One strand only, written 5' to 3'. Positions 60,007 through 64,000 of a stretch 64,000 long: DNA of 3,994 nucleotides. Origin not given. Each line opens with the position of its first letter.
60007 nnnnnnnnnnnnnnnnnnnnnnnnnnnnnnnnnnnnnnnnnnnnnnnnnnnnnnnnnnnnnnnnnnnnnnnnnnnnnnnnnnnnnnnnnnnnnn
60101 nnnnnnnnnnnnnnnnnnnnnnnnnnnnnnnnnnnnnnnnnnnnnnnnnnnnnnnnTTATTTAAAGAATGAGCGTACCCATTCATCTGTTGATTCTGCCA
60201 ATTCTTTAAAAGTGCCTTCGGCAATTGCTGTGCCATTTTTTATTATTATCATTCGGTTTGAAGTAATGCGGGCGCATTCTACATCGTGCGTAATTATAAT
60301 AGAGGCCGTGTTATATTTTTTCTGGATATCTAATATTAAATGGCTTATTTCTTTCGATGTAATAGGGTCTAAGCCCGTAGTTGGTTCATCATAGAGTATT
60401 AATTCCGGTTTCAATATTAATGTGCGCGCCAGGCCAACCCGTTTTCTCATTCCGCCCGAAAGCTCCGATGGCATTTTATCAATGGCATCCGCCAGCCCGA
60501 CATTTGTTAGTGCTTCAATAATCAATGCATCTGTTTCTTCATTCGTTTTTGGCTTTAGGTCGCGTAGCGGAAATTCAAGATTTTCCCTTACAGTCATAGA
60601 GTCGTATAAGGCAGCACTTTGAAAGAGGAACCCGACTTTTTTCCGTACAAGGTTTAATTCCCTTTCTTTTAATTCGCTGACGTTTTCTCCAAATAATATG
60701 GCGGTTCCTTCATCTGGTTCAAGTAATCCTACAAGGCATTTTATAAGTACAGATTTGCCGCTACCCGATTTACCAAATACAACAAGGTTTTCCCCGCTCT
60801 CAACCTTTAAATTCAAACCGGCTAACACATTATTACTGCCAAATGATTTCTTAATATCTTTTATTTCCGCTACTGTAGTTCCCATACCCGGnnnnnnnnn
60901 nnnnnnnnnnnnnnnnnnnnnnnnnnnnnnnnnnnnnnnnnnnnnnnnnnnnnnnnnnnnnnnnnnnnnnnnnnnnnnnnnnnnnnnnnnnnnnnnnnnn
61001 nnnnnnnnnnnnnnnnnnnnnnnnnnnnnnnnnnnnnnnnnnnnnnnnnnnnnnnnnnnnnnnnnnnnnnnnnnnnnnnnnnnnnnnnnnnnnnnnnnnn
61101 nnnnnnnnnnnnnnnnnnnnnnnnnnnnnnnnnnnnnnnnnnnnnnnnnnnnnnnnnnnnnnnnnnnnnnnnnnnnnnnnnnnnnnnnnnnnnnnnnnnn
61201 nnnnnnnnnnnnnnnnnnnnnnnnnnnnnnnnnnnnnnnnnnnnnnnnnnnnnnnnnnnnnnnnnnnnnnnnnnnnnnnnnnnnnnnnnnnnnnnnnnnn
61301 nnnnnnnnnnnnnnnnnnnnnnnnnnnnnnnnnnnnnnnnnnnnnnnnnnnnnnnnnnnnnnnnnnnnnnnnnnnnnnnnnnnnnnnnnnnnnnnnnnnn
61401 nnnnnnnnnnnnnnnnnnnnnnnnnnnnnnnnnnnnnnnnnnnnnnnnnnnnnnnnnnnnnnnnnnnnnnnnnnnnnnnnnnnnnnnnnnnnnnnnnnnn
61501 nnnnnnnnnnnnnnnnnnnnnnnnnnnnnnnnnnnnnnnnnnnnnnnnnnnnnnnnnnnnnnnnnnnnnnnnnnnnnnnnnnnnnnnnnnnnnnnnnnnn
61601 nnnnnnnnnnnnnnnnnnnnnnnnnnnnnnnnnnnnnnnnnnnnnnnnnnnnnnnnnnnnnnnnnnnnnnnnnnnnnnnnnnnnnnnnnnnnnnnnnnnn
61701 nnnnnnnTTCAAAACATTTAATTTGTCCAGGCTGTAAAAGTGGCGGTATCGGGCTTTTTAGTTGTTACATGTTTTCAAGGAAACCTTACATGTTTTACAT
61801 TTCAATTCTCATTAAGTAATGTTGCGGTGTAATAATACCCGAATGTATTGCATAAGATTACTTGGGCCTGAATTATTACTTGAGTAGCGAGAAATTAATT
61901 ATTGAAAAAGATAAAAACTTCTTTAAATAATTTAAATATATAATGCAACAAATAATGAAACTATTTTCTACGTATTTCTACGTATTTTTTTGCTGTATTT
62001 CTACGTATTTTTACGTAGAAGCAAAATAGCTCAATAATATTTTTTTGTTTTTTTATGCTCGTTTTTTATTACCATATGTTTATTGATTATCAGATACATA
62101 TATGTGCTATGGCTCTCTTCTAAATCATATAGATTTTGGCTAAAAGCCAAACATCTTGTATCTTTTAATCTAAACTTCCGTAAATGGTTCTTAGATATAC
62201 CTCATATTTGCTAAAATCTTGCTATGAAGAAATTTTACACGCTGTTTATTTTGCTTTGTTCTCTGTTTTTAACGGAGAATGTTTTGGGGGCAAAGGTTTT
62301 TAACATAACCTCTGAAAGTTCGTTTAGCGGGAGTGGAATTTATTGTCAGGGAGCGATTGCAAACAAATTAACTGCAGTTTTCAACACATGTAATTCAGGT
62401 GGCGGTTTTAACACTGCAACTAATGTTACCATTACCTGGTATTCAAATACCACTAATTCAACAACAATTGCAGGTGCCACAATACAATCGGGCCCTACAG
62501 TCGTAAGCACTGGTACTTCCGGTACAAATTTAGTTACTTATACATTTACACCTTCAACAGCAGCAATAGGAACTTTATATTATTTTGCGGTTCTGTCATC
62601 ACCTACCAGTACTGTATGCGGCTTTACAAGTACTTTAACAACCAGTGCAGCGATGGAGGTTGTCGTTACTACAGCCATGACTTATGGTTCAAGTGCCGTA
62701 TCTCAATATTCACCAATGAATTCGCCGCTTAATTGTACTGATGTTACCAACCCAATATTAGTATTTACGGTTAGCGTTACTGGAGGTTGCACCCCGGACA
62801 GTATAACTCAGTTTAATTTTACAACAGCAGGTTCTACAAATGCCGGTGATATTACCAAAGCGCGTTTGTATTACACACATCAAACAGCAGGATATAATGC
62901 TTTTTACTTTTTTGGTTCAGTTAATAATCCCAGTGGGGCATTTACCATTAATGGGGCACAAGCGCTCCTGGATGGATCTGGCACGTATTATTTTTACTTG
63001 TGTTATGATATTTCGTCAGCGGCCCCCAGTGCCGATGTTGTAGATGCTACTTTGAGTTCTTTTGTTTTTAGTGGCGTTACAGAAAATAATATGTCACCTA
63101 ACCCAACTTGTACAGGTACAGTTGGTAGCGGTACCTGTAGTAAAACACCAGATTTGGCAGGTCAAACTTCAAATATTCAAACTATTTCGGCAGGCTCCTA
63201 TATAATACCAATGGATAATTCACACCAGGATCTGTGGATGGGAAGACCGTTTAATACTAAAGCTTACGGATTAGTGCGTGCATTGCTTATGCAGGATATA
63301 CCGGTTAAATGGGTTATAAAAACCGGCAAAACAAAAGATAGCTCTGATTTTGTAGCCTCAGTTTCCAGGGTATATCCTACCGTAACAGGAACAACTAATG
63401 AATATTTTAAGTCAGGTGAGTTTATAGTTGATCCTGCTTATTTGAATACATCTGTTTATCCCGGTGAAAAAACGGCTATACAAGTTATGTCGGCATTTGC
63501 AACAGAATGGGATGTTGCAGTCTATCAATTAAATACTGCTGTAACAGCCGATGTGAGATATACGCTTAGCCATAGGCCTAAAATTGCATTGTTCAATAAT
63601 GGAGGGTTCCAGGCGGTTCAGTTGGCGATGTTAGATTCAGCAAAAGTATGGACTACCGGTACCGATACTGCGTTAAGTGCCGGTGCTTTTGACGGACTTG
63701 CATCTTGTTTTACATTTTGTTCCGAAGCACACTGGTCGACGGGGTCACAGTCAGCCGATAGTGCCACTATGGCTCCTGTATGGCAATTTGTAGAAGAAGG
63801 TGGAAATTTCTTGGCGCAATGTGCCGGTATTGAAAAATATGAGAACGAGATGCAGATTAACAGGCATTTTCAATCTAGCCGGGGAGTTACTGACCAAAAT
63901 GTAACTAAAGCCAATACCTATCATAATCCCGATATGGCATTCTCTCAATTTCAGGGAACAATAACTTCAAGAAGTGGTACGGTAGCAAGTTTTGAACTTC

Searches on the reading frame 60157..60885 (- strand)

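Call 57: search_protein_families(library=pfam, proteins=[window:60157-60885:-], max_evalue=0.01)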
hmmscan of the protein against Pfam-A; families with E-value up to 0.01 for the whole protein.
window:60157-60885:- (242 aa): 10 families
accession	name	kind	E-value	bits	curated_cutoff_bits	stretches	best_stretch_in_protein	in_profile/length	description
PF00005.33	ABC_tran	-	2.1e-33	116.3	25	1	22-170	2-137/137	ABC transporter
PF13304.12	AAA_21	-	6.8e-06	26.8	27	0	35-89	3-61/304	AAA domain, putative AbiEii toxin, Type IV TA system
PF01695.23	IstB_IS21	-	0.001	19.1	24.1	0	155-202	149-194/238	IstB-like ATP binding protein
PF01078.27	Mg_chelatase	-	0.0016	18.3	20.3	1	13-64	4-55/207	Magnesium chelatase, subunit ChlI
PF01637.24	ATPase_2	-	0.002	18.4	33.2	1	30-117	19-108/225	ATPase domain predominantly from Archaea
PF13555.12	AAA_29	-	0.002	18.3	27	1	27-59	18-50/61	P-loop containing region of AAA domain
PF13191.12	AAA_16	-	0.0026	18.7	32.6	1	29-61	20-54/167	AAA ATPase domain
PF13401.12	AAA_22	-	0.0032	18.2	27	1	32-94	6-64/130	AAA domain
PF25201.1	nSTAND6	-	0.004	17.6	27.7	0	15-52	2-39/148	Novel STAND NTPase 6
PF20703.3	nSTAND1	-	0.0071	16.4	27.1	0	15-50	17-52/379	Novel STAND NTPase 1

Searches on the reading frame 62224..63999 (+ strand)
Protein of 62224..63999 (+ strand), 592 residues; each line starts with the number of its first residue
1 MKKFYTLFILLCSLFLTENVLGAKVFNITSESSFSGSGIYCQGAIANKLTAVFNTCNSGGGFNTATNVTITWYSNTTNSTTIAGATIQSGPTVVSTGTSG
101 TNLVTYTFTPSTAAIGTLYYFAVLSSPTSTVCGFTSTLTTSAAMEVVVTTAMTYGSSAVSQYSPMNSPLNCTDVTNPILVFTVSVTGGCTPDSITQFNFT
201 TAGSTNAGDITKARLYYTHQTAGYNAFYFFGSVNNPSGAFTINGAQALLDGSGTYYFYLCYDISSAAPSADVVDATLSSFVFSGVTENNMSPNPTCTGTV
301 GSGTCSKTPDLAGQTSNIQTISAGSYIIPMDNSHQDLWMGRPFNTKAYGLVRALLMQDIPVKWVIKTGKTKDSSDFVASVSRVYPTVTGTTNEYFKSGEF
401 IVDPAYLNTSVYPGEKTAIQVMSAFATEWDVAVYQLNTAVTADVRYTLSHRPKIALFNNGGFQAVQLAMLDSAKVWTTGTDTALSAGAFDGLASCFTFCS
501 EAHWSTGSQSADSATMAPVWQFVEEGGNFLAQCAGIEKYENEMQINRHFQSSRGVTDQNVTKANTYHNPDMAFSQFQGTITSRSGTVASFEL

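Call 57: search_protein_families(library=pfam, proteins=[window:62224-63999:+], max_evalue=0.01)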
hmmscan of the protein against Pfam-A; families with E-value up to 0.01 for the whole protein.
window:62224-63999:+ (592 aa): 1 family
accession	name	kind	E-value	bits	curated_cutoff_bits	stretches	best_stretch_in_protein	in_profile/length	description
PF14873.11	BNR_assoc_N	-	0.00069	19.8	25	0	174-223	18-66/153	N-terminal domain of BNR-repeat neuraminidase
